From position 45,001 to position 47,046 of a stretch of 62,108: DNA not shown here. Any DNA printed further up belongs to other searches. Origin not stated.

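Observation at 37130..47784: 10.6 kb AT-rich island of orphan genes between lipA and dctM: candidate undescribed defence-like or cryptic mobile system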

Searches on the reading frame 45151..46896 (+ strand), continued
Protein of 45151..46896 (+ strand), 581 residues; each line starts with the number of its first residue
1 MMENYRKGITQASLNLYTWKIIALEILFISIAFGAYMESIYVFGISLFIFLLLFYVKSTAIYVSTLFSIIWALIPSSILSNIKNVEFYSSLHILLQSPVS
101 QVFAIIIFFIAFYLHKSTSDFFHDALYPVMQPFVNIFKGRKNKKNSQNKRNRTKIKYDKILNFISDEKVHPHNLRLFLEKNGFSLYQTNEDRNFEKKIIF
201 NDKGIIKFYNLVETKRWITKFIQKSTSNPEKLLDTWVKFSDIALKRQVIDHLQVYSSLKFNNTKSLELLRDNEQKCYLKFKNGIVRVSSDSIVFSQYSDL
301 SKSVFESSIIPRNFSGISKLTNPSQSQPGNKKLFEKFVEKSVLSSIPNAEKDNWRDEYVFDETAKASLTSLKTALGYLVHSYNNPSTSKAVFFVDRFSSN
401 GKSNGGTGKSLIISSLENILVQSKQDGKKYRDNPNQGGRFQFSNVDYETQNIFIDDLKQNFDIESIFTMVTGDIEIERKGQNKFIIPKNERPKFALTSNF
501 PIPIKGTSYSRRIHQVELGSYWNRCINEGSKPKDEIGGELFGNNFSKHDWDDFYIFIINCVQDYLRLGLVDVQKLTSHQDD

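Call 101: fold_search(model_id=the predicted structure, library=pdb)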
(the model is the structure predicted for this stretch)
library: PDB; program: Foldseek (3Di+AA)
matches with E <= 10: 74; with E <= 0.001: 0
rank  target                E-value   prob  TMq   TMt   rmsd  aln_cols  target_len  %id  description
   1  7ola_C                9.4e-03  0.89  0.24  0.29  13.8       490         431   11  Structure of Primase-Helicase in SaPI5 (released 2022-07-13)
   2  9ivf_C                1.0e-02  0.72  0.21  0.20  15.1       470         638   11  Structure of Full-Length AsfvPrimPol with polyT DNA (released 2025-12-24)
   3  8ww9_K                1.2e-02  0.75  0.17  0.13  13.8       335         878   12  Structure of ADP-Form AsfvPrimPol Dodecamer (released 2025-04-30)
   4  8ww7_H                2.0e-02  0.66  0.21  0.16  15.5       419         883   14  Structure of AMPPNP-Form AsfvPrimPol Dodecamer (released 2025-04-30)
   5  8iqi_A                3.4e-02  0.66  0.21  0.15  15.3       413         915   13  Structure of Full-Length AsfvPrimPol in Complex-Form (released 2023-07-26)
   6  8wwa_E                3.6e-02  0.57  0.24  0.23  15.4       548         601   11  Structure of AMPPNP-Form AsfvPrimPol Hexamer (released 2025-04-30)
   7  8ww7_B                4.0e-02  0.57  0.20  0.15  15.6       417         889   13  Structure of AMPPNP-Form AsfvPrimPol Dodecamer (released 2025-04-30)
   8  8wwa_B                4.9e-02  0.54  0.21  0.21  15.7       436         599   13  Structure of AMPPNP-Form AsfvPrimPol Hexamer (released 2025-04-30)
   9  8wvz_A                5.8e-02  0.44  0.20  0.19  16.3       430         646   12  Structure of ADP-Form AsfvPrimPol Hexamer (released 2024-10-30)
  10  7ola_D                6.4e-02  0.54  0.21  0.29  14.1       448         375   12  Structure of Primase-Helicase in SaPI5 (released 2022-07-13)
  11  7apd_F                7.9e-02  0.33  0.08  0.14  16.9       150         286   18  Bovine Papillomavirus E1 DNA helicase-replication fork complex (released 2021-11-17)
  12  7ola_B                9.8e-02  0.54  0.19  0.23  11.2       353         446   12  Structure of Primase-Helicase in SaPI5 (released 2022-07-13)
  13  8ww7_I                1.3e-01  0.30  0.20  0.14  14.9       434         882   10  Structure of AMPPNP-Form AsfvPrimPol Dodecamer (released 2025-04-30)
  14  7ola_A                1.4e-01  0.44  0.22  0.27  13.2       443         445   12  Structure of Primase-Helicase in SaPI5 (released 2022-07-13)
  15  8ww9_I                1.6e-01  0.12  0.12  0.09  17.3       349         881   13  Structure of ADP-Form AsfvPrimPol Dodecamer (released 2025-04-30)
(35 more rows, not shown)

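Call 113: search_protein_families(library=pfam, alignment_id=A1, max_evalue=0.1)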
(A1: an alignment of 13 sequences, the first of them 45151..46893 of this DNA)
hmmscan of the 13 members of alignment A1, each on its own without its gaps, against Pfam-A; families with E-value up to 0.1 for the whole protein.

A. member 1, window:45151-46893:+ (581 aa): 2 families
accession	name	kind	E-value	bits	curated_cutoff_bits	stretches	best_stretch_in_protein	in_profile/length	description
PF18159.6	S_4TM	-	0.005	16.7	26.9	1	102-173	175-246/291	SMODS-associating 4TM effector domain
PF08510.17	PIG-P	-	0.0066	16.7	39.3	1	55-115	7-66/121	PIG-P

B. families by the number of members that match (of 13 scanned): 7 families
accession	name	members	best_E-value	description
PF19263.5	DUF5906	8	1.1e-07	Family of unknown function (DUF5906)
PF18228.7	CdiI_N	1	0.0025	CdiI N-terminal domain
PF18159.6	S_4TM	1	0.005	SMODS-associating 4TM effector domain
PF08510.17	PIG-P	1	0.0066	PIG-P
PF02326.20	YMF19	1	0.033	Plant ATP synthase F0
PF24937.1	DUF7754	1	0.057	Domain of unknown function (DUF7754)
PF00568.29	WH1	1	0.072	WH1 domain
